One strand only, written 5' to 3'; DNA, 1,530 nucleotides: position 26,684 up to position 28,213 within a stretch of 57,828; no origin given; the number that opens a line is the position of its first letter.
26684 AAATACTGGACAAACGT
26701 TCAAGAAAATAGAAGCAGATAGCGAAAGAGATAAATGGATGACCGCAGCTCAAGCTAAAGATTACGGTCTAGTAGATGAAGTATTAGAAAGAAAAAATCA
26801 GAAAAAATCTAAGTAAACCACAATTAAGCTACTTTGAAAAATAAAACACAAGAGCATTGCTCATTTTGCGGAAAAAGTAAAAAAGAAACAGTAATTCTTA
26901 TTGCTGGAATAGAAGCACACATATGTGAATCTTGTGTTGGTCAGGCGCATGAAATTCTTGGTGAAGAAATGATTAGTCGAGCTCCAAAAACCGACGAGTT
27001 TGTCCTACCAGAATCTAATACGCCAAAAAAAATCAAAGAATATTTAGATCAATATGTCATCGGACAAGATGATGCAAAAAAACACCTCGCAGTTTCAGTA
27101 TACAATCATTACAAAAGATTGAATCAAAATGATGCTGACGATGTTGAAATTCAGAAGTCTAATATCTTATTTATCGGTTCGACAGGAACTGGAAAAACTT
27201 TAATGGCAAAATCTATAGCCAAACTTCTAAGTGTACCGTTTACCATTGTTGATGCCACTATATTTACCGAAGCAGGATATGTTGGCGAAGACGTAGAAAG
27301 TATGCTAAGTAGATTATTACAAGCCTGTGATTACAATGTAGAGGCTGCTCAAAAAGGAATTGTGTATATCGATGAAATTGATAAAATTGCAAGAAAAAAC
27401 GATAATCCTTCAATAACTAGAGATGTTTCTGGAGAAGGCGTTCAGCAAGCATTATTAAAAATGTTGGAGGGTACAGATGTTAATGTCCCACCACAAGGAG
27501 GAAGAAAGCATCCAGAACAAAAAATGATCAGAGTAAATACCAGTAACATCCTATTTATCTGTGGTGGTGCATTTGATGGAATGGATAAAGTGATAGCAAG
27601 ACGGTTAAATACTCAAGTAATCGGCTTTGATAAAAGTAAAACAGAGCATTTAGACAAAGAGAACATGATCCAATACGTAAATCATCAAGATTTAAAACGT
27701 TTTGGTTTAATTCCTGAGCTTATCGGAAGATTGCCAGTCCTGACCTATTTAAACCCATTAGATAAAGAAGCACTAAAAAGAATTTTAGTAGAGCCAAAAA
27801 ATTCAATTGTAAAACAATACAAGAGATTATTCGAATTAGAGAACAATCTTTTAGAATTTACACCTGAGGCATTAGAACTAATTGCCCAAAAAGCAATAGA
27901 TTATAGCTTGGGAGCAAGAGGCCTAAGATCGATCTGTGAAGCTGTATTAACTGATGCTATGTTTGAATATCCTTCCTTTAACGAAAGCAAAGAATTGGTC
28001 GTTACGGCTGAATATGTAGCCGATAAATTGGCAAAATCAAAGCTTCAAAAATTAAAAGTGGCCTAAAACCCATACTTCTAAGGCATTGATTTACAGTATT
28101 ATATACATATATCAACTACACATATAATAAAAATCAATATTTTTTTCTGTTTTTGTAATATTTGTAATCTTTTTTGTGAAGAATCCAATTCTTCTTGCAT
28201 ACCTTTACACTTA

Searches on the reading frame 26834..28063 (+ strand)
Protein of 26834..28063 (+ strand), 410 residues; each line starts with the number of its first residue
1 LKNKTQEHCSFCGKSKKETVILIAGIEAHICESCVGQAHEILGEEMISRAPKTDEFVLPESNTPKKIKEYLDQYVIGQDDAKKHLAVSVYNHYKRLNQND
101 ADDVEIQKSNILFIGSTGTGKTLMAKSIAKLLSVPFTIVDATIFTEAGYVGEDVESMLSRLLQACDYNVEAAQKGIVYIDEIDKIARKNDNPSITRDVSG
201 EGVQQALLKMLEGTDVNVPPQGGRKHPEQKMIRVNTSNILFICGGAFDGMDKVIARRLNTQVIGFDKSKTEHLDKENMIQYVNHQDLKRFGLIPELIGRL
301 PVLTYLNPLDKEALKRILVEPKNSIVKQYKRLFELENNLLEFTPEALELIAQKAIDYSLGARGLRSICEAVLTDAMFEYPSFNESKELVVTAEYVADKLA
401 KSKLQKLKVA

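Call 12: search_protein_families(library=pfam, proteins=[window:26834-28063:+], max_evalue=0.01)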
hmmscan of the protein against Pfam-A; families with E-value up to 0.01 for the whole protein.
window:26834-28063:+ (410 aa): 13 families
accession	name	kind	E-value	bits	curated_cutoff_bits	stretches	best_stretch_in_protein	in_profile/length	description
PF07724.20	AAA_2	-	1.5e-33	116.6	27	1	107-302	2-165/166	AAA domain (Cdc48 subfamily)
PF00004.35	AAA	-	1.3e-16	61.7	21.2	1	111-241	1-104/131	ATPase family associated with various cellular activities (AAA)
PF06689.19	zf-C4_ClpX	-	2.6e-13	50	27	1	8-42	2-37/39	ClpX C4-type zinc finger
PF10431.15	ClpB_D2-small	-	2.8e-12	46.9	21.9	1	309-387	1-75/81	C-terminal, D2-small domain, of ClpB protein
PF00493.29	MCM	-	1.2e-07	31.6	23.3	1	61-189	12-137/224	MCM P-loop domain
PF07728.20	AAA_5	-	3e-06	27.7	22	1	110-187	1-80/139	AAA domain (dynein-related subfamily)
PF05496.18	RuvB_N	-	5.8e-05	23.4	27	1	70-188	5-99/159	Holliday junction DNA helicase RuvB P-loop domain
PF00158.32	Sigma54_activat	-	0.00013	22.1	20.2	0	100-130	14-44/168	Sigma-54 interaction domain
PF12775.13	AAA_7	-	0.00013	22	25.8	1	107-184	32-111/181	P-loop containing dynein motor region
PF13401.12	AAA_22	-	0.00026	21.7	27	1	108-186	5-97/130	AAA domain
PF01078.27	Mg_chelatase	-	0.0003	20.7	20.3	1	109-133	23-47/207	Magnesium chelatase, subunit ChlI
PF04851.21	ResIII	-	0.0056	17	22.5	0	105-133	20-48/164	Type III restriction enzyme, res subunit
PF14532.12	Sigma54_activ_2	-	0.0087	16.7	25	0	103-189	16-85/138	Sigma-54 interaction domain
